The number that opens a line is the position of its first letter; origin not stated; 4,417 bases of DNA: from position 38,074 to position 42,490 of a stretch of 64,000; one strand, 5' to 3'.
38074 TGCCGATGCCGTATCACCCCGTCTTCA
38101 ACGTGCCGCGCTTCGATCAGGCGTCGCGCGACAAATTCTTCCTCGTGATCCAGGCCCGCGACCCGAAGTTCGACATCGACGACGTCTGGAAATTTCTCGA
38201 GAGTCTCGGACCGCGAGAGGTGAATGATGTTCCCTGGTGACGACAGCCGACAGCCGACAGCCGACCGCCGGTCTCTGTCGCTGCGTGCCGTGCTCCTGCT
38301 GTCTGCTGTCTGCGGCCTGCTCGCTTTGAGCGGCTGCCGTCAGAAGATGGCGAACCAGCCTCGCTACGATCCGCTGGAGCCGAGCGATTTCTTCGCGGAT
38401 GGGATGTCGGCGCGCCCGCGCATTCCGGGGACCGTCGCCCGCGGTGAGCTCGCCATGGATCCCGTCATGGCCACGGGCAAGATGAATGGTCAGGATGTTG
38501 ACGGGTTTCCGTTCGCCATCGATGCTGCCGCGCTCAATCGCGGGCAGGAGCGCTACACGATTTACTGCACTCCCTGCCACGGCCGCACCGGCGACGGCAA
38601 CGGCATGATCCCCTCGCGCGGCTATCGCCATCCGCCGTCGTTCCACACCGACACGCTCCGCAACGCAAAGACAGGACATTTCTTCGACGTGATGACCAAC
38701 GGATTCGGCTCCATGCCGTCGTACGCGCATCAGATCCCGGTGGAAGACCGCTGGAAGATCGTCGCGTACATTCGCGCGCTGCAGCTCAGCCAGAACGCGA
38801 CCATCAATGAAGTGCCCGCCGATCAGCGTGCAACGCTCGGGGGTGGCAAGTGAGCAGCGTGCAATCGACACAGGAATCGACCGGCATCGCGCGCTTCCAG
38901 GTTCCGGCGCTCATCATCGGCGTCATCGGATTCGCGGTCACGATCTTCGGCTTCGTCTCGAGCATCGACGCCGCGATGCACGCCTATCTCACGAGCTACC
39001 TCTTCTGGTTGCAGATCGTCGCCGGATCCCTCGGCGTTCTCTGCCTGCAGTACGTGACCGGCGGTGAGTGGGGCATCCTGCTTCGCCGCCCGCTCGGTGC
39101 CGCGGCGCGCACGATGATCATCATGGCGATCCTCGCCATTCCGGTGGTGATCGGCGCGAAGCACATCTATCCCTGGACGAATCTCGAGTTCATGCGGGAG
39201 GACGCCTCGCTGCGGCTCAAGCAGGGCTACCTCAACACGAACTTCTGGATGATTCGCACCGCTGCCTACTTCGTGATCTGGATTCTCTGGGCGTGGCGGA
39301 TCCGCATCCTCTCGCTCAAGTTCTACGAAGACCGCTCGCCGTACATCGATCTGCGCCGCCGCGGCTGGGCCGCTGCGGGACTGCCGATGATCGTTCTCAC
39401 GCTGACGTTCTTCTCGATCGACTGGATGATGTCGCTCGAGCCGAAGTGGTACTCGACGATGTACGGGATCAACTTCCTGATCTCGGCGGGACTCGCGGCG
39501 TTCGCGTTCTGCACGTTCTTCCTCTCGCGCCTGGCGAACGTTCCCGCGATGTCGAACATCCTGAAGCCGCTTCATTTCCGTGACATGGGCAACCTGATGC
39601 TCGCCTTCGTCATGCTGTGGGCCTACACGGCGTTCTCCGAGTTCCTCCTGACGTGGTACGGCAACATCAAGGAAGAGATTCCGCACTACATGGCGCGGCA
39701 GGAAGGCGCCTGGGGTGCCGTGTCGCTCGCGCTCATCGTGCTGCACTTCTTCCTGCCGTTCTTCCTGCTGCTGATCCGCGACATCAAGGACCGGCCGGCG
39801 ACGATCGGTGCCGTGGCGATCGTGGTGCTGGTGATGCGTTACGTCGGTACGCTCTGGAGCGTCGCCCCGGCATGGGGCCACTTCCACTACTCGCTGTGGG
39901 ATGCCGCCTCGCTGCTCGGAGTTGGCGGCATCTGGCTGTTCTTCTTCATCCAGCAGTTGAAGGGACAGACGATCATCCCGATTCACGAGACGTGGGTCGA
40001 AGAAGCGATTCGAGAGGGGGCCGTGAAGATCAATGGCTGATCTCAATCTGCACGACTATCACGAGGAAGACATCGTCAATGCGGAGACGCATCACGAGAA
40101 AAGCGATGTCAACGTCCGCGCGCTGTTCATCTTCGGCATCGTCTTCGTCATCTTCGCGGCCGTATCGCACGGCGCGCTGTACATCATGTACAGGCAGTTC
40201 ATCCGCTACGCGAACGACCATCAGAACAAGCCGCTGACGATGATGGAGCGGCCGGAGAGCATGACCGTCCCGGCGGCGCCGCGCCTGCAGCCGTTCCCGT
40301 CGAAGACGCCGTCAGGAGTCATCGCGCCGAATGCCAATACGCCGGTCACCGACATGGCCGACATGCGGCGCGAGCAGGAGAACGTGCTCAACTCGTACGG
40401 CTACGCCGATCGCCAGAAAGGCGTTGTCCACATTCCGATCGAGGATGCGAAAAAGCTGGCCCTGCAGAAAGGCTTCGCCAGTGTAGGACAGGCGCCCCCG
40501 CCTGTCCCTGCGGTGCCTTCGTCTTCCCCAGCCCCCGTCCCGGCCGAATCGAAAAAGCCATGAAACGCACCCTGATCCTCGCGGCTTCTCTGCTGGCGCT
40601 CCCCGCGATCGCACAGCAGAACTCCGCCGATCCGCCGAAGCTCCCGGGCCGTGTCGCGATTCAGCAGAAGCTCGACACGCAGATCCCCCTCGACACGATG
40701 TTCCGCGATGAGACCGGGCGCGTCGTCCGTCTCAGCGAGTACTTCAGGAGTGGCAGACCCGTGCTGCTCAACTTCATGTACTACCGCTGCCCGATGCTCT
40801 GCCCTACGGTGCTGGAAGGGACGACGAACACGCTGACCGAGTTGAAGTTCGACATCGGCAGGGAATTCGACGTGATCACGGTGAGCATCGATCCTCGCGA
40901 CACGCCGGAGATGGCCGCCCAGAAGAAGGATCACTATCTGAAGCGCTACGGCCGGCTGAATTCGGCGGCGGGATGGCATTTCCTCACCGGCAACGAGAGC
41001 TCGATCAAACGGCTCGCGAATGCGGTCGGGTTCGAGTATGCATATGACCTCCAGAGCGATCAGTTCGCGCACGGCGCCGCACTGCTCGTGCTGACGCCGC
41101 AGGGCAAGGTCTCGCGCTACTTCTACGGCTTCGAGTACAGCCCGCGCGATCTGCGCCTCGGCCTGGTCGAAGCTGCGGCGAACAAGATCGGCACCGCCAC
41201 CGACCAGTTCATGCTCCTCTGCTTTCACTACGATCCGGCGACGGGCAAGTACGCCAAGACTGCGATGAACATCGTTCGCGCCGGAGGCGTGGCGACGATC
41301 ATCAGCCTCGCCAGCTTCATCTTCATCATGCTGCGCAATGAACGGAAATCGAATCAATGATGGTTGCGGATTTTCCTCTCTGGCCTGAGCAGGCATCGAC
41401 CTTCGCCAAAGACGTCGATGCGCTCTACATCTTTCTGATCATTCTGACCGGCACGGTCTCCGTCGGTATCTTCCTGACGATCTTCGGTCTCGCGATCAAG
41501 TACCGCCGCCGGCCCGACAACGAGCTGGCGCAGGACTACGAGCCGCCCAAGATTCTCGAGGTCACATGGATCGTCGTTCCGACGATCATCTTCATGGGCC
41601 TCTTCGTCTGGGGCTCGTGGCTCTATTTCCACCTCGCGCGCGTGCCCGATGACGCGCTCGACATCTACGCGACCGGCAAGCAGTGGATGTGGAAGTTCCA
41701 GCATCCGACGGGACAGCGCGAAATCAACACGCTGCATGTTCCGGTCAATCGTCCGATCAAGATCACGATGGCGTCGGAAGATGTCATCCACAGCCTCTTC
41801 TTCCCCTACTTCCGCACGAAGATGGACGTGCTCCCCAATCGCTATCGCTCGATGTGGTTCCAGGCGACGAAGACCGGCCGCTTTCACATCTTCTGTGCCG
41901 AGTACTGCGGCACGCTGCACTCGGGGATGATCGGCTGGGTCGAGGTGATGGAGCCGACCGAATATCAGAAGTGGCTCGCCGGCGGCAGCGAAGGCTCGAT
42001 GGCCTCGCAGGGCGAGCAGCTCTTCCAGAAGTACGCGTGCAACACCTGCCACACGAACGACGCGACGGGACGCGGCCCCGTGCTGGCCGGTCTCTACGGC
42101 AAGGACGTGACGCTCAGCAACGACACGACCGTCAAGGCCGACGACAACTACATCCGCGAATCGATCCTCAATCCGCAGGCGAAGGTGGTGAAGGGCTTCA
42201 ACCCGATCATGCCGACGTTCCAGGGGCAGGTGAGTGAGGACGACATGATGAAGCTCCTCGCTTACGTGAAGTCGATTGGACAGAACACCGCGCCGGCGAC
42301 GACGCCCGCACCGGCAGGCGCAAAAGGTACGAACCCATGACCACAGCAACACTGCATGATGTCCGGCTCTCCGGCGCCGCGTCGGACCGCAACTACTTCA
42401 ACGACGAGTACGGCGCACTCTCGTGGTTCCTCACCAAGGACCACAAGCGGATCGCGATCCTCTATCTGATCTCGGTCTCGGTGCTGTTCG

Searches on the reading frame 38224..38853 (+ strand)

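Call 25: search_protein_families(library=pfam, proteins=[window:38224-38853:+], max_evalue=0.001)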
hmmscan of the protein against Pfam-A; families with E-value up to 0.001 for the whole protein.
window:38224-38853:+ (209 aa): 2 families
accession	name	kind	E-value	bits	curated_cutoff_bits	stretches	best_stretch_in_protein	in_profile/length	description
PF13442.11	Cytochrome_CBB3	-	6.7e-14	52.4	27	1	103-183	2-68/68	Cytochrome C oxidase, cbb3-type, subunit III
PF00034.26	Cytochrom_C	-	7e-05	24.5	21.3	1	106-186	3-89/90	Cytochrome c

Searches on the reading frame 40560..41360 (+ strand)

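Call 25: search_protein_families(library=pfam, proteins=[window:40560-41360:+], max_evalue=0.001)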
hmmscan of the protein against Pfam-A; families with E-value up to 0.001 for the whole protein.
window:40560-41360:+ (266 aa): 1 family
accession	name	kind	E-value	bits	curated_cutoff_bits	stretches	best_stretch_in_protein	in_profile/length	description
PF02630.20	SCO1-SenC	-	5e-14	52.8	22.8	1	51-184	9-134/134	SCO1/SenC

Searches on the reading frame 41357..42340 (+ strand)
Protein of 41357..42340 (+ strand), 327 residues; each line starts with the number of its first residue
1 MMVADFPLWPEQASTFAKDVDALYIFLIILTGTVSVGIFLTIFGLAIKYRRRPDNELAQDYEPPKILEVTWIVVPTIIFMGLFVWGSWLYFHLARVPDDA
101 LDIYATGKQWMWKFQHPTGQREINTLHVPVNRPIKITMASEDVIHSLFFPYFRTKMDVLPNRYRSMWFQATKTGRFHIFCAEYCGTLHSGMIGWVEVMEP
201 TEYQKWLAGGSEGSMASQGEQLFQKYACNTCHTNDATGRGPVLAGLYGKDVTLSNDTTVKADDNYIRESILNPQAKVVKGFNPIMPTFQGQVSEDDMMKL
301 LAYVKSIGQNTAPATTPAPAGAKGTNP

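Call 25: search_protein_families(library=pfam, proteins=[window:41357-42340:+], max_evalue=0.001)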
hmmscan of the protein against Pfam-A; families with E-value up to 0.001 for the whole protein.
window:41357-42340:+ (327 aa): 4 families
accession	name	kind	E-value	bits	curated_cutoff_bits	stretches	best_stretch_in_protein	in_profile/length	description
PF00116.26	COX2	-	1.6e-15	57.5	22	1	124-192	46-114/120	Cytochrome C oxidase subunit II, periplasmic domain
PF13442.11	Cytochrome_CBB3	-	4.3e-08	33.8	27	1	216-304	3-68/68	Cytochrome C oxidase, cbb3-type, subunit III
PF00034.26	Cytochrom_C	-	2.4e-07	32.4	21.3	1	217-307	2-89/90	Cytochrome c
PF02790.20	COX2_TM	-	0.00017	22.1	22.8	1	11-81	10-80/88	Cytochrome C oxidase subunit II, transmembrane domain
